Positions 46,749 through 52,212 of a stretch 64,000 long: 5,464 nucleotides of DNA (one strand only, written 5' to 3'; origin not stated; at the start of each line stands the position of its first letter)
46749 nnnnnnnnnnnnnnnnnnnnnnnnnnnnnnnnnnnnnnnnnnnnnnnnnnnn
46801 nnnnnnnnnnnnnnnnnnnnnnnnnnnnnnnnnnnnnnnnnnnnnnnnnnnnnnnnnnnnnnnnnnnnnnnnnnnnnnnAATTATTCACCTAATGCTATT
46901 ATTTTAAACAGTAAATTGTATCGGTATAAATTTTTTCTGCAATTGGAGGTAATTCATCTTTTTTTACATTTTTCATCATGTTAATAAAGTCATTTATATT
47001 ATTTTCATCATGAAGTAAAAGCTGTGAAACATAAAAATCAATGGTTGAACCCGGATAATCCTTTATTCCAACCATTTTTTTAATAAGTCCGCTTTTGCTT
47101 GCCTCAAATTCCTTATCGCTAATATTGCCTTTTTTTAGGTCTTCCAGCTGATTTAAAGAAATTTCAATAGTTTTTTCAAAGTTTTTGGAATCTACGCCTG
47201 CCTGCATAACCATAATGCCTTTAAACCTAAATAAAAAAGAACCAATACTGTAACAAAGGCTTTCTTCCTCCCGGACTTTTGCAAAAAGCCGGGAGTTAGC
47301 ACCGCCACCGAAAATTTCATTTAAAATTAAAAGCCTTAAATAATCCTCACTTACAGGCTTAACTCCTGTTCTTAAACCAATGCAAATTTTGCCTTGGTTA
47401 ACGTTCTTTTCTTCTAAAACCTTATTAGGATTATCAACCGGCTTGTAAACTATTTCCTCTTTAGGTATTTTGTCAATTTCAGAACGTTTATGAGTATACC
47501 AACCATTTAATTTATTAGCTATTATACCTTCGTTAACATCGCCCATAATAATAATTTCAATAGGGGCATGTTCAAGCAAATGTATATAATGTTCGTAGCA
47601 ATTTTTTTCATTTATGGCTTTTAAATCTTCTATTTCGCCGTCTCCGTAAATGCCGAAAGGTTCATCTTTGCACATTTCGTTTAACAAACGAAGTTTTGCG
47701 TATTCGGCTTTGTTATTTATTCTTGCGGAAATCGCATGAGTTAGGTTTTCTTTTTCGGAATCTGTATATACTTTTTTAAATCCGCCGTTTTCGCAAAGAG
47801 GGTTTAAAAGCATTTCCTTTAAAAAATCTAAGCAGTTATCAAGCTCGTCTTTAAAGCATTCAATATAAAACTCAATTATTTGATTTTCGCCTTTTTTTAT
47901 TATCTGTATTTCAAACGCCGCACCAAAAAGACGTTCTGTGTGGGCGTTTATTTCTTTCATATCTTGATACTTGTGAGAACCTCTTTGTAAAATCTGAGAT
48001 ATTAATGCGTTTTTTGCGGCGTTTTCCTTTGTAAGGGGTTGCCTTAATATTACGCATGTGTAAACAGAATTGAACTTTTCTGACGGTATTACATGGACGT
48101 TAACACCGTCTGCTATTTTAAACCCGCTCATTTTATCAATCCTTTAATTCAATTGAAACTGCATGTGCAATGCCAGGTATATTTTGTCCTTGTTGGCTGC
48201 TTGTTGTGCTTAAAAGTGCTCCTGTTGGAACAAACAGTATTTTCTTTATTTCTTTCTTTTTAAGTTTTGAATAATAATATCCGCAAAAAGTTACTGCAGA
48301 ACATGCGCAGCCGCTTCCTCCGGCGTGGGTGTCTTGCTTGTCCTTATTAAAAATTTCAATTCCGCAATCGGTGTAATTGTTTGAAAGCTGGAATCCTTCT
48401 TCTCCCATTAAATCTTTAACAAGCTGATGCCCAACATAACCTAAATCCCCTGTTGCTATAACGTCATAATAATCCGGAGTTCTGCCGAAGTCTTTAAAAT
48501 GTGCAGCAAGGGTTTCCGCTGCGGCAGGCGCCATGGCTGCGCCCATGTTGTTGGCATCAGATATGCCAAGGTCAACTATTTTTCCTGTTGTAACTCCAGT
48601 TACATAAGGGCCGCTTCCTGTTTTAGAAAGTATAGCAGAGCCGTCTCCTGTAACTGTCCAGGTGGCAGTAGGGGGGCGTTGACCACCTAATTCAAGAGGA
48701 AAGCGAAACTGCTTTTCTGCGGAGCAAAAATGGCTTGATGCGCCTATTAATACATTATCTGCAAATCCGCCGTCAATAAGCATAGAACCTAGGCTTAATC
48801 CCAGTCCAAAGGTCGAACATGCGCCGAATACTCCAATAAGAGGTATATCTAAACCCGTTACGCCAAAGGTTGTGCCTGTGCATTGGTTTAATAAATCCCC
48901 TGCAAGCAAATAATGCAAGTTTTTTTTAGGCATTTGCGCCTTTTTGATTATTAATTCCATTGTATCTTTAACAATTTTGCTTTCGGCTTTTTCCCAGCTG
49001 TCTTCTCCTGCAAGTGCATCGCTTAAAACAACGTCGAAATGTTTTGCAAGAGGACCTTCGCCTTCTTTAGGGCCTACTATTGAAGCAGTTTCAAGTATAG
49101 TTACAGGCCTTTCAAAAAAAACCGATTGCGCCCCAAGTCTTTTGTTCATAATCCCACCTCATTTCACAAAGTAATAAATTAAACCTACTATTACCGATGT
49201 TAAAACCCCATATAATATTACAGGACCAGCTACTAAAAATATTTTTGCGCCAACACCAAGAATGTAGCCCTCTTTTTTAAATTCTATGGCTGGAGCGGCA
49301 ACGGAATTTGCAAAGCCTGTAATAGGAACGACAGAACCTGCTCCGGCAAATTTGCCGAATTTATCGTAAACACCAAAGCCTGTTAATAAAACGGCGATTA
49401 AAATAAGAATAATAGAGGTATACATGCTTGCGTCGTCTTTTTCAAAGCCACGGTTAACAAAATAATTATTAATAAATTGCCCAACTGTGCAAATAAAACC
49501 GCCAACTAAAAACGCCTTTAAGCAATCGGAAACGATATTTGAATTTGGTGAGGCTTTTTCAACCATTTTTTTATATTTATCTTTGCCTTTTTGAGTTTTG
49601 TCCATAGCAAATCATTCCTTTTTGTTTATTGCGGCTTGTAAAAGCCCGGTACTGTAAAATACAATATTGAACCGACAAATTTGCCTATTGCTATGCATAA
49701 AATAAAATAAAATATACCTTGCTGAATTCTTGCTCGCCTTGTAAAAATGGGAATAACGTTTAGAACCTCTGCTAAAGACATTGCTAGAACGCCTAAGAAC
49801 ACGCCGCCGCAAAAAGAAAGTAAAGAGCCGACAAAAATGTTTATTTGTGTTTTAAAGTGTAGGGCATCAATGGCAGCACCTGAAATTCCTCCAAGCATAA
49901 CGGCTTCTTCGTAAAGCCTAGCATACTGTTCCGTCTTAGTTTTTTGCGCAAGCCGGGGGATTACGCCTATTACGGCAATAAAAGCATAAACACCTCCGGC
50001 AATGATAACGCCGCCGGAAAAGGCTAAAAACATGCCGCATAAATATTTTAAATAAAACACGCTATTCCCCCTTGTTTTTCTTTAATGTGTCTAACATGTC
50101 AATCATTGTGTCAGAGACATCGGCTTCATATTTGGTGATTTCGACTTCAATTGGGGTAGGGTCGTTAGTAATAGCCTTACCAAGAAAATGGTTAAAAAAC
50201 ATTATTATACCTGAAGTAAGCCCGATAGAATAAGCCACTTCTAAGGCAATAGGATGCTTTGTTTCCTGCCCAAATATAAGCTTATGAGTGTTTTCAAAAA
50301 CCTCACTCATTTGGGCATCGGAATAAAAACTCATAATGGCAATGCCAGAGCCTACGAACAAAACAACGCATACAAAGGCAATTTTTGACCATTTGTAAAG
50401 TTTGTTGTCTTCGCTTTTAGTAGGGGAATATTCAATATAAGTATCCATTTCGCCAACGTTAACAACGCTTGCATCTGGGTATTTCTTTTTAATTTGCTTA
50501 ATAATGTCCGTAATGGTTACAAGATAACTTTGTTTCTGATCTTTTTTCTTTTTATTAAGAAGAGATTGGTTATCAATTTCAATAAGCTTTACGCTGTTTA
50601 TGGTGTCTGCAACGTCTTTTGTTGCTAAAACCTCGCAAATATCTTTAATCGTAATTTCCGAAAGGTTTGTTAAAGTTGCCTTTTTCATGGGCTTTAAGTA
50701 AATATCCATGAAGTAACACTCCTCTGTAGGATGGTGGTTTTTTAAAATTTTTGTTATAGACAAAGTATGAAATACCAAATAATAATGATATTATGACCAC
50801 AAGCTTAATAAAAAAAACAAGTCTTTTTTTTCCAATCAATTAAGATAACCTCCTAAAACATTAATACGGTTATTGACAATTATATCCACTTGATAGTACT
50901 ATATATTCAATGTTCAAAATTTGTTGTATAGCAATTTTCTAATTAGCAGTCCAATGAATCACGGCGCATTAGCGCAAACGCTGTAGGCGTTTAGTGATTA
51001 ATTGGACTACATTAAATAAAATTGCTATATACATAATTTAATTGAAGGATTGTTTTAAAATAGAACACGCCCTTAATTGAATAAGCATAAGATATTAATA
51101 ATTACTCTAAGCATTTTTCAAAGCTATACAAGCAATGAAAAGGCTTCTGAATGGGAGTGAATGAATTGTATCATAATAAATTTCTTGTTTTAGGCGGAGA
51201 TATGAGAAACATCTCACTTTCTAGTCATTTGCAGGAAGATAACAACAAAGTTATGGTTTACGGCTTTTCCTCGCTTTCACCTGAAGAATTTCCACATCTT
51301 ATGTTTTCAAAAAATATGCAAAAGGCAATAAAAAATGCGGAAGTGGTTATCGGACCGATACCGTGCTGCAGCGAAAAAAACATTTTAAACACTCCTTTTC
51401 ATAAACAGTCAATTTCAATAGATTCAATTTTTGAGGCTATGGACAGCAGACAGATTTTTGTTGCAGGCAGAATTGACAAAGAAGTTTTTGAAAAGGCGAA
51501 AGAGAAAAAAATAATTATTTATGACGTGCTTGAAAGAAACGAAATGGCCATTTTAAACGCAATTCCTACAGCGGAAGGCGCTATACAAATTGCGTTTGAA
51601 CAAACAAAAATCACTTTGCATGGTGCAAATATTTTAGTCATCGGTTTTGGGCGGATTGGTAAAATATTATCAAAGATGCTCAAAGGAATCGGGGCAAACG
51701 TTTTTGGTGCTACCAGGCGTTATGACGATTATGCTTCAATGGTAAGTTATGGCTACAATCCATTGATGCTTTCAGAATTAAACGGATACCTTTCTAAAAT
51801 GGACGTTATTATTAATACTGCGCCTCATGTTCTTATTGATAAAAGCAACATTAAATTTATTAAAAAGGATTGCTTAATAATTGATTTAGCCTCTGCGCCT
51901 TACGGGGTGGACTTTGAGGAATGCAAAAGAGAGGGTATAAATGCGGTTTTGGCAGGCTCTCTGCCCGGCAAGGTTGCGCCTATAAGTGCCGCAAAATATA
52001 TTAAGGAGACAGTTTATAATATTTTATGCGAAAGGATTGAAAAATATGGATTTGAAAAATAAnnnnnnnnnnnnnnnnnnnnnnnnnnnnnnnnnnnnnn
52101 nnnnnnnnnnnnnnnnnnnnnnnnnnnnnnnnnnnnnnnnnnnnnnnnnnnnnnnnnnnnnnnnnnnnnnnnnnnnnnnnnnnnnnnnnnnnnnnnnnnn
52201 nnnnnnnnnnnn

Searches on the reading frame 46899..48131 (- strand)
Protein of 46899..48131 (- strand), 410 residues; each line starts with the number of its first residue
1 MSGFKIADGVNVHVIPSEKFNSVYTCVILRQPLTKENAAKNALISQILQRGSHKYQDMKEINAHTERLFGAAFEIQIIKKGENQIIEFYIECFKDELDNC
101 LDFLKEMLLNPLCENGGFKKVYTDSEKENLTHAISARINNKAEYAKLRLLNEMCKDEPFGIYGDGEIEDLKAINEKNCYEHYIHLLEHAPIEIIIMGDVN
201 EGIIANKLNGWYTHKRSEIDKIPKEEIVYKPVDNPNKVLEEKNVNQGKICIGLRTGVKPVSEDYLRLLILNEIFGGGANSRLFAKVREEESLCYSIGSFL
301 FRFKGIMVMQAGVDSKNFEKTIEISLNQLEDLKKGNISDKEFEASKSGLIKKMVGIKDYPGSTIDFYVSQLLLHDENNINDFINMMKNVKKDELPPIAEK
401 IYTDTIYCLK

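Call 54: search_protein_families(library=pfam, proteins=[window:46899-48131:-], max_evalue=0.00001)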
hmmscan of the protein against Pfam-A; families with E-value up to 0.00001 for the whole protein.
window:46899-48131:- (410 aa): 1 family
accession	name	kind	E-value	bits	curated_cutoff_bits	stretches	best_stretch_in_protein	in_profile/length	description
PF05193.26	Peptidase_M16_C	-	7.4e-27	94.8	23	1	191-349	20-181/181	Peptidase M16 inactive domain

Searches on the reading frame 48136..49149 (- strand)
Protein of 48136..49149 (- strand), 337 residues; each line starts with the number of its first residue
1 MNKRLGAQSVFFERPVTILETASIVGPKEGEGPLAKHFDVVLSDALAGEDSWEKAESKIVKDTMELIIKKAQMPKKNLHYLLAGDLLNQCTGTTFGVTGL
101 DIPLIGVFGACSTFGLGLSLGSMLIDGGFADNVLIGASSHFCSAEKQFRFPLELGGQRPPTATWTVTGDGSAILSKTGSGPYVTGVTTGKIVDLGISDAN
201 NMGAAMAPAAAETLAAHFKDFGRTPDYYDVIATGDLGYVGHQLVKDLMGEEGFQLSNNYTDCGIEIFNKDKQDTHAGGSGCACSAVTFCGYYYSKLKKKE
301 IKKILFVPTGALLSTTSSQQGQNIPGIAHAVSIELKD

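Call 54: search_protein_families(library=pfam, proteins=[window:48136-49149:-], max_evalue=0.00001)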
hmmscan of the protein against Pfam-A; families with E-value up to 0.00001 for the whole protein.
window:48136-49149:- (337 aa): 1 family
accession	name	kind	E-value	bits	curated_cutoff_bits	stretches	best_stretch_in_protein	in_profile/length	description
PF07451.17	SpoVAD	-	3.2e-151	503.1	22.1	1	6-334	1-329/329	Stage V sporulation protein AD (SpoVAD)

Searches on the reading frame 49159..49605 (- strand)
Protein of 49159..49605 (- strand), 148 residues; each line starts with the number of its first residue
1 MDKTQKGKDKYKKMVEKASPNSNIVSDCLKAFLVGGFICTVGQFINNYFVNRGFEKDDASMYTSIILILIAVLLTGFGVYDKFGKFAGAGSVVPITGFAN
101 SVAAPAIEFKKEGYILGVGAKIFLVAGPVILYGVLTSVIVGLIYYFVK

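Call 63: search_protein_families(library=pfam, proteins=[window:49159-49605:-], max_evalue=0.00001)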
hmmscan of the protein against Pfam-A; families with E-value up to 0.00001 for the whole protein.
window:49159-49605:- (148 aa): 1 family
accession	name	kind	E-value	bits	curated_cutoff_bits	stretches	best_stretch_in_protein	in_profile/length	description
PF03862.18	SpoVAC_SpoVAEB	-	1.5e-44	151.5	25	1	27-143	1-117/117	SpoVAC/SpoVAEB sporulation membrane protein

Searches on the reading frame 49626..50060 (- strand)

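Call 63: search_protein_families(library=pfam, proteins=[window:49626-50060:-], max_evalue=0.00001)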
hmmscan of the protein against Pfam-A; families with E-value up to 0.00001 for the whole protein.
window:49626-50060:- (144 aa): 1 family
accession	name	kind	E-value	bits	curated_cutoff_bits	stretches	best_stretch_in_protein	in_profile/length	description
PF13782.11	SpoVAB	-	3.5e-35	121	25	1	28-135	1-108/109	Stage V sporulation protein AB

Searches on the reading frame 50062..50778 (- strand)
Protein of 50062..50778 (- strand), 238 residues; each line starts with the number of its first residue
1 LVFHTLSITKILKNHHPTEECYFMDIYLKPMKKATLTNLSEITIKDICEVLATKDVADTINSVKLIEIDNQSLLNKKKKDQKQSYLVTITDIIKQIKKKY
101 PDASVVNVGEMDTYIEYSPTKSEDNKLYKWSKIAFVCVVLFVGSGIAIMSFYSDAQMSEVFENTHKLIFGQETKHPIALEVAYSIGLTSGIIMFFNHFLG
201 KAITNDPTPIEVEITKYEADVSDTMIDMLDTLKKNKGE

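Call 63: search_protein_families(library=pfam, proteins=[window:50062-50778:-], max_evalue=0.00001)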
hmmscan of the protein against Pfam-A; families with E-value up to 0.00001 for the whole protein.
window:50062-50778:- (238 aa): 1 family
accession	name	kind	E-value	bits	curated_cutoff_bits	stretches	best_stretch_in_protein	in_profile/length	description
PF12164.13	SporV_AA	-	3.8e-15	56.4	25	1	25-118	3-87/90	Stage V sporulation protein AA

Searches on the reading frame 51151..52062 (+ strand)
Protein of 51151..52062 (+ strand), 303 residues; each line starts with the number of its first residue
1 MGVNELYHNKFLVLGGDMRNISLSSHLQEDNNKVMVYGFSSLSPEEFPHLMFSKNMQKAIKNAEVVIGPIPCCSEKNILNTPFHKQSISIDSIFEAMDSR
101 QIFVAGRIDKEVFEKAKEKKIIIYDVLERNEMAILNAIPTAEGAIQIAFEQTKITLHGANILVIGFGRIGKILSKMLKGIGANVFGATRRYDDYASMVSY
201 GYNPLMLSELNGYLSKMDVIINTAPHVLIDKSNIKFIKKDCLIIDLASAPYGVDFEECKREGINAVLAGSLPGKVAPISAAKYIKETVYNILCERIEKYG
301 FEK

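Call 63: search_protein_families(library=pfam, proteins=[window:51151-52062:+], max_evalue=0.00001)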
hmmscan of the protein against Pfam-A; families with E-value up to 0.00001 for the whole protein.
window:51151-52062:+ (303 aa): 3 families
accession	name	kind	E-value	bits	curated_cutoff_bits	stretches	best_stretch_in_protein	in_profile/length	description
PF16924.11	DpaA_N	-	6.5e-26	91.2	29.2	1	10-126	1-115/116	Dipicolinate synthase subunit A N-terminal domain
PF02826.25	2-Hacid_dh_C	-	3.5e-10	40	25.1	1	151-247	29-127/178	D-isomer specific 2-hydroxyacid dehydrogenase, NAD binding domain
PF01488.26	Shikimate_DH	-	1.6e-08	35.2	24.3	1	153-248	8-113/138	Shikimate / quinate 5-dehydrogenase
